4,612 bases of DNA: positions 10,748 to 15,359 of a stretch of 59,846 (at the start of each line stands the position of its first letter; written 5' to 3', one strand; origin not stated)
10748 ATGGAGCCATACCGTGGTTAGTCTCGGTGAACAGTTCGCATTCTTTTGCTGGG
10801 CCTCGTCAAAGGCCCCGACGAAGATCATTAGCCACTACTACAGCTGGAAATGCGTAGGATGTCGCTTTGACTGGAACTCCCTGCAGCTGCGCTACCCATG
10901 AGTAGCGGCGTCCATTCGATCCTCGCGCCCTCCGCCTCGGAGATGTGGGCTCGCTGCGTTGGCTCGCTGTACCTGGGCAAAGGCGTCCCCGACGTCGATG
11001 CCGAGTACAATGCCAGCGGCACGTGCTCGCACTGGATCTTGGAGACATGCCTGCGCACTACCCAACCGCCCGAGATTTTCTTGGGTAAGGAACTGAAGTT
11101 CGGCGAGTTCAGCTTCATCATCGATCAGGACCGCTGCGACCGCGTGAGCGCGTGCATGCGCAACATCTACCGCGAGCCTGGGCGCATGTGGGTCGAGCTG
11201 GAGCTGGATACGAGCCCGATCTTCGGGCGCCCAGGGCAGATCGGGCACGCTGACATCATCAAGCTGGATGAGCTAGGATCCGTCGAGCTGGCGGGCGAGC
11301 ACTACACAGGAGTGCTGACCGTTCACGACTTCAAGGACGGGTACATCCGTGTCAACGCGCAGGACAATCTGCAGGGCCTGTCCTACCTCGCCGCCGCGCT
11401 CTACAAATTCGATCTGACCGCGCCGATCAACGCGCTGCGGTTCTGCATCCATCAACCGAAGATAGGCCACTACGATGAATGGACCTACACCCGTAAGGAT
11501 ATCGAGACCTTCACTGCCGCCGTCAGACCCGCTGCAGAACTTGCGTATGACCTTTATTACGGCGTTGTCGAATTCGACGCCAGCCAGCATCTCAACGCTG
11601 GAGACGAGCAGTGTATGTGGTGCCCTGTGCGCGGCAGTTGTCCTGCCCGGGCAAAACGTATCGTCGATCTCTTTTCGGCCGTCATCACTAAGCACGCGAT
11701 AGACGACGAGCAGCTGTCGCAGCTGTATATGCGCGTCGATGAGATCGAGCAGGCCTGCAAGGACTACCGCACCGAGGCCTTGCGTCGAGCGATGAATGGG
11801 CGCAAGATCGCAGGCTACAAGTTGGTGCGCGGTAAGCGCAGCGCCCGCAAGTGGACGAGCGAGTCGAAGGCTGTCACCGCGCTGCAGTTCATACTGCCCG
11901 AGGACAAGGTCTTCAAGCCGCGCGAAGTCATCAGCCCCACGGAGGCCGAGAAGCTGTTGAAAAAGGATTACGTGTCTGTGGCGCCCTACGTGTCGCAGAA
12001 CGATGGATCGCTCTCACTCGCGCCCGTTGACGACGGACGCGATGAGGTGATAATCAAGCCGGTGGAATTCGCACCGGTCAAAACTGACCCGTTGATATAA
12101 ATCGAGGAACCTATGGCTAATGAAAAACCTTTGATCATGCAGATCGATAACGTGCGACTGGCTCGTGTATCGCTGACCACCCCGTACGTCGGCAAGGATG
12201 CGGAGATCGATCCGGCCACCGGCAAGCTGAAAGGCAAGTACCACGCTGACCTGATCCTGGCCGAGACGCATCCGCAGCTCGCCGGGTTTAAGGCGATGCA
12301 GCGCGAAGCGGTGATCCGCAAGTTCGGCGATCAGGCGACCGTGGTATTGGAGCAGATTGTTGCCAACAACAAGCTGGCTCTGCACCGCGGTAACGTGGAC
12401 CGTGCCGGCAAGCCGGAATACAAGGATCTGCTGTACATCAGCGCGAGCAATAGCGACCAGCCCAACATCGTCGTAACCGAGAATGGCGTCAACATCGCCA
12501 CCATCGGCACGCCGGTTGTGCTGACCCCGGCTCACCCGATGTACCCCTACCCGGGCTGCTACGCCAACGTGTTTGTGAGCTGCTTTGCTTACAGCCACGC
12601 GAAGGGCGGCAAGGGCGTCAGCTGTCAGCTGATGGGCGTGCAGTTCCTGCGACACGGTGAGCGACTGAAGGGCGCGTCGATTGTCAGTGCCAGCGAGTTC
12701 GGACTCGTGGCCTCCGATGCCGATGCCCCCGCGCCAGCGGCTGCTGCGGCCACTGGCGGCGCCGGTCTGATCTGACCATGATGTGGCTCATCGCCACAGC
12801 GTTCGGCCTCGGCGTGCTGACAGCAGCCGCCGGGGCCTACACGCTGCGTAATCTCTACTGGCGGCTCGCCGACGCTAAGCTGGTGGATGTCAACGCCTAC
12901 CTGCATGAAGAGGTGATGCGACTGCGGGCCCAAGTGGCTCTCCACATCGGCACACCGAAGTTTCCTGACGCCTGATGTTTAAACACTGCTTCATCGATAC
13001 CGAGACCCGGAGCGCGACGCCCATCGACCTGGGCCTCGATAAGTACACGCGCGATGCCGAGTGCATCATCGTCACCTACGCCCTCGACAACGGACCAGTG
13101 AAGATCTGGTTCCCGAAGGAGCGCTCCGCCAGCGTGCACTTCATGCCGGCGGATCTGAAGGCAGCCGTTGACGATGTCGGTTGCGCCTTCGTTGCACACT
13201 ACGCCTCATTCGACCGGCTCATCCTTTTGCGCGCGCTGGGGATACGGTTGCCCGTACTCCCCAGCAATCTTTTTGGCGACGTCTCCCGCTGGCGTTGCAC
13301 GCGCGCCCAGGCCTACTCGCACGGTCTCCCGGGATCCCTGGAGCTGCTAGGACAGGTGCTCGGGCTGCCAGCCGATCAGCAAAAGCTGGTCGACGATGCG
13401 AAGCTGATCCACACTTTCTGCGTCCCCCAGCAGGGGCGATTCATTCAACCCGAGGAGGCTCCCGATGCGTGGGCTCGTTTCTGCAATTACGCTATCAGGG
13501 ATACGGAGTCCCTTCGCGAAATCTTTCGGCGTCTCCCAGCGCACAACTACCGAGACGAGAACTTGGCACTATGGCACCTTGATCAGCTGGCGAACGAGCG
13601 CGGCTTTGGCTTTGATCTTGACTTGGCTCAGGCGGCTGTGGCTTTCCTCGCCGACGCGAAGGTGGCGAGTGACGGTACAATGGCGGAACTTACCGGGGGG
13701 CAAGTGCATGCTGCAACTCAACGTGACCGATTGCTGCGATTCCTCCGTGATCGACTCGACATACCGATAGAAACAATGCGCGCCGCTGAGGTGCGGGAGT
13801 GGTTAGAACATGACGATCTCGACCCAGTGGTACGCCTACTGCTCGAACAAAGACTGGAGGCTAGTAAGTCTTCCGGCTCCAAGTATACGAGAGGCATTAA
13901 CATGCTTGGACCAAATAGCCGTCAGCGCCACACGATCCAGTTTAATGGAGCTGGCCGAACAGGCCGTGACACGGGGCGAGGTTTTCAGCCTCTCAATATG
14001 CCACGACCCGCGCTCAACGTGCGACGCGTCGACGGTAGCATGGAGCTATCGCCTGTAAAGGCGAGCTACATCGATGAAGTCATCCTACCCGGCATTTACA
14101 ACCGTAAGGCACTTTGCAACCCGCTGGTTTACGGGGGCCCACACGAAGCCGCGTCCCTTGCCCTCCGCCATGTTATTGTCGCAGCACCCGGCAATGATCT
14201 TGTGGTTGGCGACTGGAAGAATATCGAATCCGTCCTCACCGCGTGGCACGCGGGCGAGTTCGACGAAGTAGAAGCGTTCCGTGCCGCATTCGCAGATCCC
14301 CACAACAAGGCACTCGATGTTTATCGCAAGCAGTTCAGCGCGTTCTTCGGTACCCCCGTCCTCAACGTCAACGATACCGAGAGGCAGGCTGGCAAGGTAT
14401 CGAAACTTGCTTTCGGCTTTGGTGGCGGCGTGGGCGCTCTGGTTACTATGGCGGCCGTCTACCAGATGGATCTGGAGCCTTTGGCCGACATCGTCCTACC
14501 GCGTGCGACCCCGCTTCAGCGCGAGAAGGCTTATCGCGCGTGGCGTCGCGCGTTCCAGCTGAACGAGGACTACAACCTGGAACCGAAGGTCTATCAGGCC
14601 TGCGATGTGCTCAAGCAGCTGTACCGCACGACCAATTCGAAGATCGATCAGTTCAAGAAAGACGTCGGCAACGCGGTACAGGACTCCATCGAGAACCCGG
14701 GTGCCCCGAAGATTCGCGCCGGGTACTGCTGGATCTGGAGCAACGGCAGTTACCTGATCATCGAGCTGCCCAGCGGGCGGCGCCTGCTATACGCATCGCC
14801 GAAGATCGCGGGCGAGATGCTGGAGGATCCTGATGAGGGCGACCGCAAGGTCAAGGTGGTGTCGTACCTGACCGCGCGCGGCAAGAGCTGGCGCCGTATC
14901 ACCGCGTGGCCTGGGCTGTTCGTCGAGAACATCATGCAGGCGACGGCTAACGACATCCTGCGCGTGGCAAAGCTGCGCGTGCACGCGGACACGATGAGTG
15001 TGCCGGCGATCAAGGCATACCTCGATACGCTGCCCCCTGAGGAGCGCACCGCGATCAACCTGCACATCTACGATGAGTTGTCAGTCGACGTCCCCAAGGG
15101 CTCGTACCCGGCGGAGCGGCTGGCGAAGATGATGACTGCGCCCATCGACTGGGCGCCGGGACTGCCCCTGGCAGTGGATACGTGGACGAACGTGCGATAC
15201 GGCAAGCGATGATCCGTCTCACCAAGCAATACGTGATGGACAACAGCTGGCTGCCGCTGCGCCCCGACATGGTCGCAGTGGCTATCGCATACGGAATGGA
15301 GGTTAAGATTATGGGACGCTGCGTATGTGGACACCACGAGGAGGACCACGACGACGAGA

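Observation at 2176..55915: Over-represented 8-bp palindrome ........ concentrated at gene starts and at the centre of a divergent promoter region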

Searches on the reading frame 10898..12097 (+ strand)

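Call 10: search_protein_families(library=pfam, proteins=[window:10898-12097:+], max_evalue=0.01)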
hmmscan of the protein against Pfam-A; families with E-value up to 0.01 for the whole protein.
window:10898-12097:+ (400 aa): 2 families
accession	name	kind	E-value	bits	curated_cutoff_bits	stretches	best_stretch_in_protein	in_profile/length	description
PF10926.14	DUF2800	-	1.9e-51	175.8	21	1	6-381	1-367/368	Protein of unknown function (DUF2800)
PF12705.13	PDDEXK_1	-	0.00069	20.1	22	1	139-249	137-247/247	PD-(D/E)XK nuclease superfamily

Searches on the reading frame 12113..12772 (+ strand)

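Call 46: search_protein_families(library=pfam, proteins=[window:12113-12772:+], max_evalue=0.01)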
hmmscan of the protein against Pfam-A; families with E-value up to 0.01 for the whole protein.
window:12113-12772:+ (220 aa): 1 family
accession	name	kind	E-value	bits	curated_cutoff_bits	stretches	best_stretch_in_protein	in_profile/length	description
PF10991.15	Enc34_ssDNA-bd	-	1.3e-21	77.5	26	1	40-204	25-174/176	Enterobacter phage Enc34, ssDNA-binding protein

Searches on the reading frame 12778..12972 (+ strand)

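Call 62: search_protein_families(library=pfam, proteins=[window:12778-12972:+], max_evalue=0.1)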
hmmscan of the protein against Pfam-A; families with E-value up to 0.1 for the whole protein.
window:12778-12972:+ (65 aa): 1 family
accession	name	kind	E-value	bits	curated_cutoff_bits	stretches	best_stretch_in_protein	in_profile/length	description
PF01788.22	PsbJ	-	0.041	14.2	30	1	2-16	9-23/39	PsbJ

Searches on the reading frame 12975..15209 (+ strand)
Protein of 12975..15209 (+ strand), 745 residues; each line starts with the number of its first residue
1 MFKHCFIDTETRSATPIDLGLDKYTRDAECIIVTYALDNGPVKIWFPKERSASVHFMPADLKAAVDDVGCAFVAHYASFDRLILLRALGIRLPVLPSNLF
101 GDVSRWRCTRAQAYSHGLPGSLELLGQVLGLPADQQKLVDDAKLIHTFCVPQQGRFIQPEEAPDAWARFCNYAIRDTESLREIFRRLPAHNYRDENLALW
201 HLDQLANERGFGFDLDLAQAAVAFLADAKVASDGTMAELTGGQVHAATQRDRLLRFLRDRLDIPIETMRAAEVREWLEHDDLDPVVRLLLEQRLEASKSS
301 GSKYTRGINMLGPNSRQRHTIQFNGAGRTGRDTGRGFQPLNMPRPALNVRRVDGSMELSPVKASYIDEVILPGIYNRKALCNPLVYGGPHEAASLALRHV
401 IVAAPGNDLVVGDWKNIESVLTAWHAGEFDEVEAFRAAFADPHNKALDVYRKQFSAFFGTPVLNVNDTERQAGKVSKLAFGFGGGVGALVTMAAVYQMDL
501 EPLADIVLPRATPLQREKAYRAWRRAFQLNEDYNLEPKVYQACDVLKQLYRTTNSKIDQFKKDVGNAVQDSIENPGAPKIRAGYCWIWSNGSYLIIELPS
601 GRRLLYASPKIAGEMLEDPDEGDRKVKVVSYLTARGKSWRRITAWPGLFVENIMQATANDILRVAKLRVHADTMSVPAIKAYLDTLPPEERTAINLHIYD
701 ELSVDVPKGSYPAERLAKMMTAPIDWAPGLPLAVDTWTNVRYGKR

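Call 7: search_dna_similar(query=window:12975-15209:+, collection=phages, mode=protein, max_rows=30)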
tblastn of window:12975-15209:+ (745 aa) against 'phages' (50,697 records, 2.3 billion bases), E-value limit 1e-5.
Records with a match: 1615; places in all: 1629; records where one place covers at least 80% of the query: 1258.
Best place of each record, by identity: <60% 1615.
By first word of the organism name: Salmonella 449; Escherichia 258; Streptococcus 129; Bacteroides 95; Staphylococcus 84; Xanthomonas 56; Vibrio 36; Klebsiella 29; Paenibacillus 24; Phocaeicola 24; and 90 more.
By host as written in the record: Escherichia coli 138; - 114; Salmonella enterica subsp. enterica serovar Typhimurium 73; Salmonella enterica 73; Salmonella enterica subsp. enterica serovar Enteritidis 60; Salmonella sp. 48; Staphylococcus aureus 32; Vibrio lentus 31; and 536 more.
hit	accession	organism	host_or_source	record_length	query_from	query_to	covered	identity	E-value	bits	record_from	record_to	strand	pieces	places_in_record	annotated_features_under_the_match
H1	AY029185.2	Bordetella phage BPP-1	-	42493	6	744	99%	35.0%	2e-80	287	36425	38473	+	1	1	bbp42: Bbp42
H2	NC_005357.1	Bordetella phage BPP-1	Bordetella bronchiseptica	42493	6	744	99%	35.0%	2e-80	287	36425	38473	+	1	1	DNA polymerase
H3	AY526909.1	Bordetella phage BIP-1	-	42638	6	744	99%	35.0%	2e-80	287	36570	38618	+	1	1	none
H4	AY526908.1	Bordetella phage BMP-1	-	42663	6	744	99%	35.0%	2e-80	287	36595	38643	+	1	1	none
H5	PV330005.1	Bordetella phage vB_BbrP_003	Bordetella bronchiseptica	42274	6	744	99%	34.9%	8e-80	285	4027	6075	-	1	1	DNA polymerase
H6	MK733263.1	Yersinia phage YeP5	Yersinia enterocolitica JL2002-6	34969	1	744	100%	34.0%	3e-86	304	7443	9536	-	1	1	DNA polymerase I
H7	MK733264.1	Yersinia phage YeP6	Yersinia enterocolitica JL2004-21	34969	1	744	100%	34.0%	3e-86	304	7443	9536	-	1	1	DNA polymerase I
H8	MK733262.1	Yersinia phage YeP4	Yersinia enterocolitica LN1996-YE105.5R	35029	1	744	100%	34.0%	3e-86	304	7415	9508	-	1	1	DNA polymerase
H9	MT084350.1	Xylella phage Xfas53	Xylella fastidiosa subsp. multiplex ...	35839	8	745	99%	34.1%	8e-81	288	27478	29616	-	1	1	DNA polymerase | hypothetical protein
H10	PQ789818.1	Burkholderia phage vB_E332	Burkholderia sp.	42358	6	744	99%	33.5%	4e-79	283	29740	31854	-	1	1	putative DNA polymerase III protein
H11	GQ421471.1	Xylella phage Xfas53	Xylella fastidiosa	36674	8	745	99%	33.5%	2e-75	272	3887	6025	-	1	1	pol: DNA polymerase A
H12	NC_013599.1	Xylella phage Xfas53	Xylella fastidiosa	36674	8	745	99%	33.5%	2e-75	272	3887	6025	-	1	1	pol: DNA polymerase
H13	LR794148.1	Hamiltonella phage APSE-8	aphid host's whole body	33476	6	744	99%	33.3%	2e-80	286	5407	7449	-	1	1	DNA polymerase, partial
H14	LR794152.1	Bacteriophage APSE-2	aphid host's whole body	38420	6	744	99%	33.3%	4e-80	286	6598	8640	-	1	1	DNA polymerase, partial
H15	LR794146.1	Bacteriophage APSE-7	aphid host's whole body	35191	6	744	99%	33.3%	2e-79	284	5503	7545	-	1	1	DNA polymerase, partial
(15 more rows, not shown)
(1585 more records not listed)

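Call 13: find_related_loci(query=window:12975-15209:+, collection=viral_contigs, flank=10000)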
Query window:12975-15209:+ (745 aa) in viral_contigs; peptide patterns used: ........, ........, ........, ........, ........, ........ (x = any residue, [..] = any of these).
7 stretches matched a pattern; 3 encode a relative of the query (tblastn E <= 1e-3); 3 distinct loci.
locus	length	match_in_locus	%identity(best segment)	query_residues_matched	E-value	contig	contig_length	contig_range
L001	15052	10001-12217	59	3-745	0e+0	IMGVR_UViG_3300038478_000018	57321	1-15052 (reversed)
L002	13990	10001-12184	59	3-745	0e+0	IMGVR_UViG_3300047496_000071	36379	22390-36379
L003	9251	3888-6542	63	2-745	3e-162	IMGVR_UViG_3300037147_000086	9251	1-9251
